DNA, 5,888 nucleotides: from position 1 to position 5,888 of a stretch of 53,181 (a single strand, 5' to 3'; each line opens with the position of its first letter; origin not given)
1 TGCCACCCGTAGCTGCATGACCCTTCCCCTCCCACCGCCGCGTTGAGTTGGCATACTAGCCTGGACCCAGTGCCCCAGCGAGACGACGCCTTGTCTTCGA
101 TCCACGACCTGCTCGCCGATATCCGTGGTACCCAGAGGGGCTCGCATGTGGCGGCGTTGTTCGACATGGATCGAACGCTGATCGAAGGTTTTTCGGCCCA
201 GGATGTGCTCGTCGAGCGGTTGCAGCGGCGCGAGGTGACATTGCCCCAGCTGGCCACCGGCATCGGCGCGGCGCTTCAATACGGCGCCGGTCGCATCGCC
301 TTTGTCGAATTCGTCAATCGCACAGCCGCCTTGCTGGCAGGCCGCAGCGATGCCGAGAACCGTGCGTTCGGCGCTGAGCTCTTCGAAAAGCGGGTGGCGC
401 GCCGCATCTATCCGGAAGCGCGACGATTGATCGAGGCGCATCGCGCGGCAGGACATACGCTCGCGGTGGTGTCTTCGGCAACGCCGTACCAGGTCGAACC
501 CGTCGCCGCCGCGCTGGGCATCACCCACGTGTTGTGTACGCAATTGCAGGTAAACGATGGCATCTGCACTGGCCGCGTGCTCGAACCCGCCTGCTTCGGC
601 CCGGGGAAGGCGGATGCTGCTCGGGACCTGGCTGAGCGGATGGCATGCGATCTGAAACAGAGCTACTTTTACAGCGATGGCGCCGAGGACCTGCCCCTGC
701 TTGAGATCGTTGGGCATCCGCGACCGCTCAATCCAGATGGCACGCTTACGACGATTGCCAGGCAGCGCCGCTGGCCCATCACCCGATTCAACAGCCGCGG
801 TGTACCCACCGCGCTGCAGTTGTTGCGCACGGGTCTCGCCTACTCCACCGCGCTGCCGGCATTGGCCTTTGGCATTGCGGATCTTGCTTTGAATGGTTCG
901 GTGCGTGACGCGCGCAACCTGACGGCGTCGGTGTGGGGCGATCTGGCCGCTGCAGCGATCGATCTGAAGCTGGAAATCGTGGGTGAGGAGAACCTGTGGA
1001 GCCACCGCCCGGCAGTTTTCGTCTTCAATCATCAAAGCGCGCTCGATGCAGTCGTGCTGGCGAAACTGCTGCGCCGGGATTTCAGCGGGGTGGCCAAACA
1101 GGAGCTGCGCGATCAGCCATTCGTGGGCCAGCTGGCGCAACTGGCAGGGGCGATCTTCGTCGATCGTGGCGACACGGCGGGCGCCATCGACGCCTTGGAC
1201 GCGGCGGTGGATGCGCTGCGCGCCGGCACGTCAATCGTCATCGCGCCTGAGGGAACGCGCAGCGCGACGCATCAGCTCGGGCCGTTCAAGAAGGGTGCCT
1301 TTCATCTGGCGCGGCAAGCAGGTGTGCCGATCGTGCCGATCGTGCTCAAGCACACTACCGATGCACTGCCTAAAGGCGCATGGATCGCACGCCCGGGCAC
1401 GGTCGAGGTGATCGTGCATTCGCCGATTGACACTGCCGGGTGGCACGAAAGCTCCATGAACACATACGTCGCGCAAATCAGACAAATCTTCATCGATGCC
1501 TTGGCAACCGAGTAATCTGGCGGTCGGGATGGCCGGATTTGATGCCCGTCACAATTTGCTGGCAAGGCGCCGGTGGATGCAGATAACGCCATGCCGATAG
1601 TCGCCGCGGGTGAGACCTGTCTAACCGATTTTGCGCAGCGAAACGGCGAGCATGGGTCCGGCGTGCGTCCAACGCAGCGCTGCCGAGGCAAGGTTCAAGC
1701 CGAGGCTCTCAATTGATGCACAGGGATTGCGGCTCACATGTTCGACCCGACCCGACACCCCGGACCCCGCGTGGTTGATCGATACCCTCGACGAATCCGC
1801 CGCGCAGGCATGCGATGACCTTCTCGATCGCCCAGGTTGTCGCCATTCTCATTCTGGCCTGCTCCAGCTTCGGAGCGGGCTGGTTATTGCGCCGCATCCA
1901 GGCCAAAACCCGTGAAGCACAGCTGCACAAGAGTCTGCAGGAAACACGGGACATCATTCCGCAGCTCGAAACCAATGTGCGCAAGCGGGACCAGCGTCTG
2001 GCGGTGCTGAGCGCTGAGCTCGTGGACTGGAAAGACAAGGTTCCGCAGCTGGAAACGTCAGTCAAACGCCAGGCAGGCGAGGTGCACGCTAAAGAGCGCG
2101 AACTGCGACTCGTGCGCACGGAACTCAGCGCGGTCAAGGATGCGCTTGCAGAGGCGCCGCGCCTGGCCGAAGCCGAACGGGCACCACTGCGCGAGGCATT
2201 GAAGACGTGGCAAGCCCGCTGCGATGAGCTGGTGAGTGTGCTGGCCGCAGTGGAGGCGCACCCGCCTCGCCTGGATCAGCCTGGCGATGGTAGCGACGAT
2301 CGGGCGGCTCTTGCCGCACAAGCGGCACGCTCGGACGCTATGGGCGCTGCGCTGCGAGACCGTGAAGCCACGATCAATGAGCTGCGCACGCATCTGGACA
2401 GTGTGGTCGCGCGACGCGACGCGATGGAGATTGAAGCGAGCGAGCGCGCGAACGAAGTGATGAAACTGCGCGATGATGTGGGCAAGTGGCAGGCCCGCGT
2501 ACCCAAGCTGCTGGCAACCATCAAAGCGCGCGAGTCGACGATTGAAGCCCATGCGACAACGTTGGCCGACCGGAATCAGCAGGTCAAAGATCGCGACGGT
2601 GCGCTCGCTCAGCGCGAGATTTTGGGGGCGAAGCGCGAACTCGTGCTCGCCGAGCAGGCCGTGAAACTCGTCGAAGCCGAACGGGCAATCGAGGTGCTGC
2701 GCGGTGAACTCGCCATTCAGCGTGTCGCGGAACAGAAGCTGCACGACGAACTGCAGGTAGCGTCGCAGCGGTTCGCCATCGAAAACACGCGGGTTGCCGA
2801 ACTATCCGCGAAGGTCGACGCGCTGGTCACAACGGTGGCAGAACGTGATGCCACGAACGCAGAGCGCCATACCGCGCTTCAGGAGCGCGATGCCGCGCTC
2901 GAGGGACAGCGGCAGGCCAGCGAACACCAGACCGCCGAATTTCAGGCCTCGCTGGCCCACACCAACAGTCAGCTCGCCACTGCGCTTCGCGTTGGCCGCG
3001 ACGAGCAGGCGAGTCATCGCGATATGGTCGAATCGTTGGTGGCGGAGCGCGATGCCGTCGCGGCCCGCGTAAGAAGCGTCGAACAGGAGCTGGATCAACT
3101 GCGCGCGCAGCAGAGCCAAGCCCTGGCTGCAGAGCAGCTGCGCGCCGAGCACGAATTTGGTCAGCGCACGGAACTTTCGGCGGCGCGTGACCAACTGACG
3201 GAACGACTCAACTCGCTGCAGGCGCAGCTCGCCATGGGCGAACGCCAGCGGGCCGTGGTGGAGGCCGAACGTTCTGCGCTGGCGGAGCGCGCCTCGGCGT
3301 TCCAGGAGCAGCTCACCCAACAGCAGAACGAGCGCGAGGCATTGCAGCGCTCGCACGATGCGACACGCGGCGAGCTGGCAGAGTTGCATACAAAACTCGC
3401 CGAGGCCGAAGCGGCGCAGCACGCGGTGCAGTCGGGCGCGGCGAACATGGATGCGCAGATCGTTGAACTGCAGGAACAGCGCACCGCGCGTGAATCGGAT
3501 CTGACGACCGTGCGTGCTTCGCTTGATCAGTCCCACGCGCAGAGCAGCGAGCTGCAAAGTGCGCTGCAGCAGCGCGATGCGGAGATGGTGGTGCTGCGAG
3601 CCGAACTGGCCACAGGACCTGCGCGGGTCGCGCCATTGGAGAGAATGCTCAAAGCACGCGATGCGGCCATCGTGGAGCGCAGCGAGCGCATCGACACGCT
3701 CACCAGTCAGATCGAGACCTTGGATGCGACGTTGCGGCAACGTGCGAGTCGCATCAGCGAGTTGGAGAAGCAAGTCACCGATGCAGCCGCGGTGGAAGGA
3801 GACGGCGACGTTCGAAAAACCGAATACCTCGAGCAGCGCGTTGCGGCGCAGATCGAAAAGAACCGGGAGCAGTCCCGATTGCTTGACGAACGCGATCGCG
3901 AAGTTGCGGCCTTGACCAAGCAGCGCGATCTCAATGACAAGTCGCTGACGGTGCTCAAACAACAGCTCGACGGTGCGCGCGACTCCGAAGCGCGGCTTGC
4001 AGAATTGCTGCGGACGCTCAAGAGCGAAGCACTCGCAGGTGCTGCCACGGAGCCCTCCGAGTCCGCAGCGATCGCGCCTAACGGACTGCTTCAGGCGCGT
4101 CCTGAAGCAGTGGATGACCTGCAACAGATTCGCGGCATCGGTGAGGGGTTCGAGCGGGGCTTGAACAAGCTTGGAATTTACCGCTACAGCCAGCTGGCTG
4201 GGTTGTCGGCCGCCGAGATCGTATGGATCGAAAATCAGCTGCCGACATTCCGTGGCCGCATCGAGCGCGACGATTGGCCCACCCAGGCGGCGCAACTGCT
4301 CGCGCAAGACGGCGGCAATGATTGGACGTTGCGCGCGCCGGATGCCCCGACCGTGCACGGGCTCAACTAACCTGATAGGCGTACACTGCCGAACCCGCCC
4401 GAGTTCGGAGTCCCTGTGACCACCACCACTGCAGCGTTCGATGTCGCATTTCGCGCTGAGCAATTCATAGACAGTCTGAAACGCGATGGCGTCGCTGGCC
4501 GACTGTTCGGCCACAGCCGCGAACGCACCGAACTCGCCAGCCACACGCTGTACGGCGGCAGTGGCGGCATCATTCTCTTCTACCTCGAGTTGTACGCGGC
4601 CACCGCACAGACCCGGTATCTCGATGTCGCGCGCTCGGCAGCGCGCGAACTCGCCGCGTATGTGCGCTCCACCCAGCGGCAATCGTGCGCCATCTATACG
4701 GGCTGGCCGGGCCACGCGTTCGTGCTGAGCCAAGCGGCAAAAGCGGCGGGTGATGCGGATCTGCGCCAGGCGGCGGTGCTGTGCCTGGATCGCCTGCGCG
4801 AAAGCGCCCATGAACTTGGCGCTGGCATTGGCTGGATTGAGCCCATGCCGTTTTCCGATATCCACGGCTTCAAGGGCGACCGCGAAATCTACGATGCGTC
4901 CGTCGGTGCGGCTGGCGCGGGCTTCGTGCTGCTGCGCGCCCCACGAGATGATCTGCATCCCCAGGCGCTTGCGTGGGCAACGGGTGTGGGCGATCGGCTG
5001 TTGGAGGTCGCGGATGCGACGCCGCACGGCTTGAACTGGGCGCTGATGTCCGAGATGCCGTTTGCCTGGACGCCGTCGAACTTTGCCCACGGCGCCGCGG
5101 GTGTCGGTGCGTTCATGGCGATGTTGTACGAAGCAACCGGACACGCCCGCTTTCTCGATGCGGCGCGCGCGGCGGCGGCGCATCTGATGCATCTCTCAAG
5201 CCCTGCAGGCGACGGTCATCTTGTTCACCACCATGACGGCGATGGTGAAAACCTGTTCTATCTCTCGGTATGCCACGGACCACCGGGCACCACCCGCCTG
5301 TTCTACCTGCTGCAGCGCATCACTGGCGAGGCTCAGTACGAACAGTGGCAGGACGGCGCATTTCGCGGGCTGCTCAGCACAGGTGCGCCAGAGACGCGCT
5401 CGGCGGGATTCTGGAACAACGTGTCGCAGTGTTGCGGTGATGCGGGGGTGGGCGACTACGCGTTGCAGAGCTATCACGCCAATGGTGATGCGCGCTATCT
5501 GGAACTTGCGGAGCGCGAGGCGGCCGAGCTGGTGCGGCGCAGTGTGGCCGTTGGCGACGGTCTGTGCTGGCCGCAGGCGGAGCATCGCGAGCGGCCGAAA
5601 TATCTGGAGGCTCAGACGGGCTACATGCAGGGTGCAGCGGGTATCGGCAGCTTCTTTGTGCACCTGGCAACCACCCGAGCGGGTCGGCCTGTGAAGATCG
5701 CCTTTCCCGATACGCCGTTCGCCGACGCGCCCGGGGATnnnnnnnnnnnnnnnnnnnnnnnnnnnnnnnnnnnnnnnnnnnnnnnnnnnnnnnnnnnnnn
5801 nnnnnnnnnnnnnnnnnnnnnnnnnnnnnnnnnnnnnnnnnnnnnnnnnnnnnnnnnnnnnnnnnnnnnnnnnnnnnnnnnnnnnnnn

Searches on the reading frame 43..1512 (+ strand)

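Call 26: search_protein_families(library=pfam, proteins=[window:43-1512:+], max_evalue=0.00001)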
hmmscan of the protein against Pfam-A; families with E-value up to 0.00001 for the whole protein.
window:43-1512:+ (490 aa): 3 families
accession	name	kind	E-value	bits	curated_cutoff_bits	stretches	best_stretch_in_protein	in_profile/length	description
PF12710.13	HAD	-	2.5e-35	123.1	27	1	38-221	1-189/189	haloacid dehalogenase-like hydrolase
PF01553.26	Acyltransferase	-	3.7e-35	121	23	1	310-435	2-131/132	Acyltransferase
PF00702.32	Hydrolase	-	1.4e-10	42.3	26.4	1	37-221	3-188/191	haloacid dehalogenase-like hydrolase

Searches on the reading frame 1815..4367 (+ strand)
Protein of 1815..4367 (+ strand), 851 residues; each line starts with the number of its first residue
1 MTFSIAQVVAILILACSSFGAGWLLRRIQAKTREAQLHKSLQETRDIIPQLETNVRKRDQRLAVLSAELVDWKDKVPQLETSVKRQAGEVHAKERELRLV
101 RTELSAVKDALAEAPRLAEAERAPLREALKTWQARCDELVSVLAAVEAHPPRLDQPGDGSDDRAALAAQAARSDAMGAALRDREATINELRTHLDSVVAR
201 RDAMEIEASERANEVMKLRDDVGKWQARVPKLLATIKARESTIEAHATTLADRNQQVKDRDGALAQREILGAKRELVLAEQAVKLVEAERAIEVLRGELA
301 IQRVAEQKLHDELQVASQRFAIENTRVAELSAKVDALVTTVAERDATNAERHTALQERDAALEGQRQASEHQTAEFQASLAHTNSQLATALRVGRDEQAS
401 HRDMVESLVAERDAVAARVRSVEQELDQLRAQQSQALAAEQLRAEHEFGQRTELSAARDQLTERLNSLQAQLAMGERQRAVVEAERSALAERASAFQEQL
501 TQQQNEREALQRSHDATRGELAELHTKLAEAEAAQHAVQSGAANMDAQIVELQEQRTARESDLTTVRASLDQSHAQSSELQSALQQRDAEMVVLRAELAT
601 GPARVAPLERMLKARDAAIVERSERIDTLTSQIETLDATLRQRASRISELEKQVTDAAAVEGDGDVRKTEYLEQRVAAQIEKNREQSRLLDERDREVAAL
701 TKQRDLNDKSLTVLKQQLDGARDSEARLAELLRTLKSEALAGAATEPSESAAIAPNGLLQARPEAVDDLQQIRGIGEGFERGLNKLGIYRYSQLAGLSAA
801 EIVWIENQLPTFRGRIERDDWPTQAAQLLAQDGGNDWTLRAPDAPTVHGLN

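Call 26: search_protein_families(library=pfam, proteins=[window:1815-4367:+], max_evalue=0.00001)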
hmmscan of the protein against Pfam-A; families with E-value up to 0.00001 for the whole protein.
window:1815-4367:+ (851 aa): 1 family
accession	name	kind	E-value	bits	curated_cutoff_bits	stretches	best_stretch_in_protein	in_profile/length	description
PF16808.10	PKcGMP_CC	-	8.8e-07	28.8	35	0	178-195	15-32/35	Coiled-coil N-terminus of cGMP-dependent protein kinase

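Call 74: search_protein_families(library=ncbifam, proteins=[window:1815-4367:+], max_evalue=0.00001)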
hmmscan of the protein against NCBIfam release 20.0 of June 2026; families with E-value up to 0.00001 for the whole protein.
window:1815-4367:+ (851 aa): 9 families
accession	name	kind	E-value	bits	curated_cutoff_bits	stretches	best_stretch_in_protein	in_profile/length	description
NF009040.0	PRK12373.1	equivalog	4.5e-22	79.3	514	1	625-836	190-390/400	NADH-quinone oxidoreductase subunit E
TIGR02168.1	SMC_prok_B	equivalog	6.7e-15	53.9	567.35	1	461-737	218-498/1181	chromosome segregation protein SMC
NF045487.1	ASRP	equivalog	1.3e-12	47.2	300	0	402-719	148-470/593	archaea-specific SMC-related protein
TIGR02169.1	SMC_prok_A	equivalog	2.8e-11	41.9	729.4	1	413-725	188-500/1165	chromosome segregation protein SMC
NF008915.0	PRK12278.1-1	equivalog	3.2e-11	43.5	281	1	738-828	123-213/216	50S ribosomal protein L21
NF008916.0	PRK12278.1-4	equivalog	1.4e-10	41.4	193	1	709-828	107-221/223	50S ribosomal protein L21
NF008966.0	PRK12311.1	equivalog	4.2e-10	39.2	526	1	756-831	258-332/334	30S ribosomal protein S2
TIGR04523.1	Mplasa_alph_rch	subfamily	7e-09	34.2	270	0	194-599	206-620/745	helix-rich protein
NF052320.1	Cbp1_fam_LP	subfamily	1.8e-06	27.7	90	0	559-658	86-192/286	Cbp1 family collagen-binding glycoprotein adhesin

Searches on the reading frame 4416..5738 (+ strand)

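Call 26: search_protein_families(library=pfam, proteins=[window:4416-5738:+], max_evalue=0.00001)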
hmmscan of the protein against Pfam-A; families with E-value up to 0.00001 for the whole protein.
window:4416-5738:+ (441 aa): 2 families
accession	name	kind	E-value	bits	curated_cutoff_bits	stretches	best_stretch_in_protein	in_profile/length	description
PF05147.19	LANC_like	-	1.7e-30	106.3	23.2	1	42-419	4-339/350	Lanthionine synthetase C-like protein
PF07944.18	Beta-AFase-like_GH127_cat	-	2.6e-06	27.1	24.9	0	39-120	167-251/376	Beta-L-arabinofuranosidase, GH127 catalytic domain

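Call 74: search_protein_families(library=ncbifam, proteins=[window:4416-5738:+], max_evalue=0.00001)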
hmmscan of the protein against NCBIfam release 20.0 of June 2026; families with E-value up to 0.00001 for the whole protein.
window:4416-5738:+ (441 aa): 3 families
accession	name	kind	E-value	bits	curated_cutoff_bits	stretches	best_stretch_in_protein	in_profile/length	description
TIGR03897.1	lanti_2_LanM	subfamily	4.8e-36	123.9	304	1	39-417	589-929/932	type 2 lanthipeptide synthetase LanM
NF038150.1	lanthi_synth_IV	equivalog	5.2e-35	121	650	2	159-420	599-846/851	class IV lanthionine synthetase LanL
NF038151.1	lanthi_synth_III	equivalog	3.3e-19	68.8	575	2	21-125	580-693/833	class III lanthionine synthetase LanKC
